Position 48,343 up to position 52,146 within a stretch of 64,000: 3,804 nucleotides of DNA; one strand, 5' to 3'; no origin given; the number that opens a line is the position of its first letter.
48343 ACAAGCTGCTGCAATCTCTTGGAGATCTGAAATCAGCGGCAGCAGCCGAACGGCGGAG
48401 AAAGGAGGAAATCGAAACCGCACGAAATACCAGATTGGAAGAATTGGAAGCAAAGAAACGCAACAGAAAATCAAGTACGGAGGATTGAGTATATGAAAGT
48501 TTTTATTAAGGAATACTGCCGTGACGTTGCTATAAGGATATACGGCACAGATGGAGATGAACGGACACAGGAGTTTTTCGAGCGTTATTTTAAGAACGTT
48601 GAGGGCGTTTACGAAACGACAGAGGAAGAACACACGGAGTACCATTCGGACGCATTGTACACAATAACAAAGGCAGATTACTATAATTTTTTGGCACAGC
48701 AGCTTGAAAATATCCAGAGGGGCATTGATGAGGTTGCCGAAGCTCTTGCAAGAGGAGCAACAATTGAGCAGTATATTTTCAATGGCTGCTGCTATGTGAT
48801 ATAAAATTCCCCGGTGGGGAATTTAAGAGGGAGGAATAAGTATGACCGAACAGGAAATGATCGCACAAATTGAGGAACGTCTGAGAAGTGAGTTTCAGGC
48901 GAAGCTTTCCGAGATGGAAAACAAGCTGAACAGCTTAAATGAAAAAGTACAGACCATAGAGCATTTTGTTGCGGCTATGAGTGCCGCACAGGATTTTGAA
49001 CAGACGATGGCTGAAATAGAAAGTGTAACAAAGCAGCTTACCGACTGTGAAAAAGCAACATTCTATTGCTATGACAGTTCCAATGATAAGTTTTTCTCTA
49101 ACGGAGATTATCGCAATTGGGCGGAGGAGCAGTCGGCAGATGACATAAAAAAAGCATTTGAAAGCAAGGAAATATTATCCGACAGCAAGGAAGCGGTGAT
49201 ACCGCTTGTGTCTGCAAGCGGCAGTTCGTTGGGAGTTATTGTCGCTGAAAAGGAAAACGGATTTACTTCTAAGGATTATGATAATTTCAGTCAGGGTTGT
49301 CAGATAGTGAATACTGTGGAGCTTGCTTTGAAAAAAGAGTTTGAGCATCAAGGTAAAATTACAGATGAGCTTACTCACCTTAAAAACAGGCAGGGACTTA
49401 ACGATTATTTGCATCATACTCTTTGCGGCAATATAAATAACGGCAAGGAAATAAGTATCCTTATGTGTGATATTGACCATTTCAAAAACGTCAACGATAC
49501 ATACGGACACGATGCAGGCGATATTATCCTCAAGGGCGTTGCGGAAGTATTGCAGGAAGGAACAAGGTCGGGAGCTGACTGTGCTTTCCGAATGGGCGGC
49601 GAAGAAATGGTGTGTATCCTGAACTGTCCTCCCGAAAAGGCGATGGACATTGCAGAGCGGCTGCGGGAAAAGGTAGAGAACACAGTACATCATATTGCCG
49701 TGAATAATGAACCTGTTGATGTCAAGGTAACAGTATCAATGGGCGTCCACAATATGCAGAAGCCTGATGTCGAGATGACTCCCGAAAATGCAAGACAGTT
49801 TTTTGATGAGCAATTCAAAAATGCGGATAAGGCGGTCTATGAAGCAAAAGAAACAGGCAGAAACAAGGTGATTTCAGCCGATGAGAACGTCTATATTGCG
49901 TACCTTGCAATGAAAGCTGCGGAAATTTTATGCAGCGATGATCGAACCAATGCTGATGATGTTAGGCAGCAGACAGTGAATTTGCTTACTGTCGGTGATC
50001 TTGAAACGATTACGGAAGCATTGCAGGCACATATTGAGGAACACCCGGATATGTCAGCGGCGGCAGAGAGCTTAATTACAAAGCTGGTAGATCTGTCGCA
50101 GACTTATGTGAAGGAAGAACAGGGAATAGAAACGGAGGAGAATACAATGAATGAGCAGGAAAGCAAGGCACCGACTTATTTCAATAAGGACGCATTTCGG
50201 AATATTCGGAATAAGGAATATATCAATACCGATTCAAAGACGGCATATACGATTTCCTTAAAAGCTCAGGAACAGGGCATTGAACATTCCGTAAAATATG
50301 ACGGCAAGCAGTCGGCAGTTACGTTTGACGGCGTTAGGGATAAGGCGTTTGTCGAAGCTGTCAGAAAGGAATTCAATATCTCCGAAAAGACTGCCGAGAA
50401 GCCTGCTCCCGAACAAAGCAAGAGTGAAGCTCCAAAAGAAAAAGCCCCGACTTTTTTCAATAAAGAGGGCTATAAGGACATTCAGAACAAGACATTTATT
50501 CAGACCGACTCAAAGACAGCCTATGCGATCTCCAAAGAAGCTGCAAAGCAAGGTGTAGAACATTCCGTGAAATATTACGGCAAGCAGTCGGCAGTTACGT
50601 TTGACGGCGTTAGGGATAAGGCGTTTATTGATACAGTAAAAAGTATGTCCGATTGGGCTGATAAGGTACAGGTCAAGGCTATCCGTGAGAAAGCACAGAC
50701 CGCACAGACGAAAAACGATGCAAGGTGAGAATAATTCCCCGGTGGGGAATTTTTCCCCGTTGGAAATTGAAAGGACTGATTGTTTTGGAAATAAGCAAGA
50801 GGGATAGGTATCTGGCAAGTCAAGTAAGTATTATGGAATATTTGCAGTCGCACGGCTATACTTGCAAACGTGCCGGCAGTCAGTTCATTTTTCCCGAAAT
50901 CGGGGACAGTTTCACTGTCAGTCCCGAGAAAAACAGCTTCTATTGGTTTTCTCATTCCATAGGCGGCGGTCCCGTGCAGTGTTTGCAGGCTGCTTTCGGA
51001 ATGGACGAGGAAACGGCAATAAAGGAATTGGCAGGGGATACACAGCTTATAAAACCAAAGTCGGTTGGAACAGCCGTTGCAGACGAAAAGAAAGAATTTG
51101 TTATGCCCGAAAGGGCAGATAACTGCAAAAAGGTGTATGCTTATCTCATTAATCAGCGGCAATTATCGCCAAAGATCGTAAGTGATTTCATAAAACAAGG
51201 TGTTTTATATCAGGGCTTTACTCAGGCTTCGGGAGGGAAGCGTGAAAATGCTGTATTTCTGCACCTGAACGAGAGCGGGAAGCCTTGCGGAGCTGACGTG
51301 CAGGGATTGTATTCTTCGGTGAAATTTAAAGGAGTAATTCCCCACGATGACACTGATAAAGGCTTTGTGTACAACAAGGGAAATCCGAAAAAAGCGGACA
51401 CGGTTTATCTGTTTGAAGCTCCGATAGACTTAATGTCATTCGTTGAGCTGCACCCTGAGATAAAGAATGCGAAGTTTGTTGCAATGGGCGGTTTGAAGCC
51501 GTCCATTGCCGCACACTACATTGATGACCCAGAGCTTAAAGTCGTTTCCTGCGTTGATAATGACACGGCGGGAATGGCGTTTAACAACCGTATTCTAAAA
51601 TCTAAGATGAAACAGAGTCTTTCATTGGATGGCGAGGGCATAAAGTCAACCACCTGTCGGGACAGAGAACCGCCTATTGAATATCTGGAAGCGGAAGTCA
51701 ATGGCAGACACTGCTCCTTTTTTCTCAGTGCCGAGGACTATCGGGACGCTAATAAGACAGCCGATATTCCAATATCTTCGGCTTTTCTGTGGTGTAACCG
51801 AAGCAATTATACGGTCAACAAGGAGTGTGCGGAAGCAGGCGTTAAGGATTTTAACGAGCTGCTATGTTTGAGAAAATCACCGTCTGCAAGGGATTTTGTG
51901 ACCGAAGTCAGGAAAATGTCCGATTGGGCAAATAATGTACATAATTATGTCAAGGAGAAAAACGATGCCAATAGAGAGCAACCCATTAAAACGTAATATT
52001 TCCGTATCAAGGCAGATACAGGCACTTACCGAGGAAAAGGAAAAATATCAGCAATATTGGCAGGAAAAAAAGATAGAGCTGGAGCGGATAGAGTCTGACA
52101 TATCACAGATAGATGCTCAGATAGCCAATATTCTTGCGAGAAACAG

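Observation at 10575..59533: A 19-bp perfect palindrome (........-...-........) occurs at 13 loci, all inside the mobile element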

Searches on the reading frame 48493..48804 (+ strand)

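Call 10: search_protein_families(library=pfam, proteins=[window:48493-48804:+], max_evalue=0.01)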
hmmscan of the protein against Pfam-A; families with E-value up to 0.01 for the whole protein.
window:48493-48804:+ (103 aa): 1 family
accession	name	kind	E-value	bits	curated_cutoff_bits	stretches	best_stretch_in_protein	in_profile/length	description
PF08930.15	DUF1912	-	0.0071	17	25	0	2-37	18-53/84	Domain of unknown function (DUF1912)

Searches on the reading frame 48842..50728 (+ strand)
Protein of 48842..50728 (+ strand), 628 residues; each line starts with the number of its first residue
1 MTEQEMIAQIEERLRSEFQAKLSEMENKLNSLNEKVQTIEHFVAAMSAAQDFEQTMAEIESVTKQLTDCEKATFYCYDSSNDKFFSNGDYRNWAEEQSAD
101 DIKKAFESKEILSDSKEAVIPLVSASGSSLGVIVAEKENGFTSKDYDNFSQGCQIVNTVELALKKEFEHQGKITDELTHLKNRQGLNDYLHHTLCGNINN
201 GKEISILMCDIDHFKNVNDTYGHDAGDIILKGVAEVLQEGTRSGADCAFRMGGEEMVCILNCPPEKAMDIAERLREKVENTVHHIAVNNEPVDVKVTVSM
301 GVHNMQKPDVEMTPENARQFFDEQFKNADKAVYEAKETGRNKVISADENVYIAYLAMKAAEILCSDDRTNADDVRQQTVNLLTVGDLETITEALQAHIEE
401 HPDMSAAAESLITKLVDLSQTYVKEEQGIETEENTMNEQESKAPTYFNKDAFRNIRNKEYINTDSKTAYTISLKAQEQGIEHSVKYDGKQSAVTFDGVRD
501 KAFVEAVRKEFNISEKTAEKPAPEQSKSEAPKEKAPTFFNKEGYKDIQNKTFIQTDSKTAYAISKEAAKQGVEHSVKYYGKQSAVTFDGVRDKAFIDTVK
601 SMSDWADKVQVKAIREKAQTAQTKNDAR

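Call 10: search_protein_families(library=pfam, proteins=[window:48842-50728:+], max_evalue=0.01)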
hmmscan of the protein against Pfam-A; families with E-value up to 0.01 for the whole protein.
window:48842-50728:+ (628 aa): 1 family
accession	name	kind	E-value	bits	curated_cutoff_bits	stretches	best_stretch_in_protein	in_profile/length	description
PF00990.26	GGDEF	-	7.4e-37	127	23.8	1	174-342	3-161/161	Diguanylate cyclase, GGDEF domain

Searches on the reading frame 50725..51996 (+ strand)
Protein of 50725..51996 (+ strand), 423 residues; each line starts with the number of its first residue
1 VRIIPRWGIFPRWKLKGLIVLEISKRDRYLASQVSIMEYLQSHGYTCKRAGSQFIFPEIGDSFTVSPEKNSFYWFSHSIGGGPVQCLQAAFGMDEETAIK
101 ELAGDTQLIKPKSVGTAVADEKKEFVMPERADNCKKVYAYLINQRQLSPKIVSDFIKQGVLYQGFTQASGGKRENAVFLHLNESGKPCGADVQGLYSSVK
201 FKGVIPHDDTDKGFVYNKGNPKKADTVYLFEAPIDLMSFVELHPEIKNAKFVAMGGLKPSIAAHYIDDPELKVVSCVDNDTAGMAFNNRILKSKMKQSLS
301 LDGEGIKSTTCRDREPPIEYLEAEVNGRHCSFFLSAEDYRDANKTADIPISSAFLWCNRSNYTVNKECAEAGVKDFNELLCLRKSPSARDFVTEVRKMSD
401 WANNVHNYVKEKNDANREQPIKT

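Call 10: search_protein_families(library=pfam, proteins=[window:50725-51996:+], max_evalue=0.01)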
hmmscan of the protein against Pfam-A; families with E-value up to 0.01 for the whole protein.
window:50725-51996:+ (423 aa): 4 families
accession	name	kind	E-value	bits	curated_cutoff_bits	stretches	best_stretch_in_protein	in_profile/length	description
PF13154.11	DUF3991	-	1.1e-13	51.8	24.5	1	139-204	1-58/74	Protein of unknown function (DUF3991)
PF13155.12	Toprim_2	-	2e-09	38.1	22.1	1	228-293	1-65/88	Toprim-like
PF13662.12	Toprim_4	-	0.0059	17.2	25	0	226-295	2-74/85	Toprim domain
PF01807.25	Zn_ribbon_DnaG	-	0.0063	16.7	24.9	0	58-108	41-91/98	CHC2 zinc finger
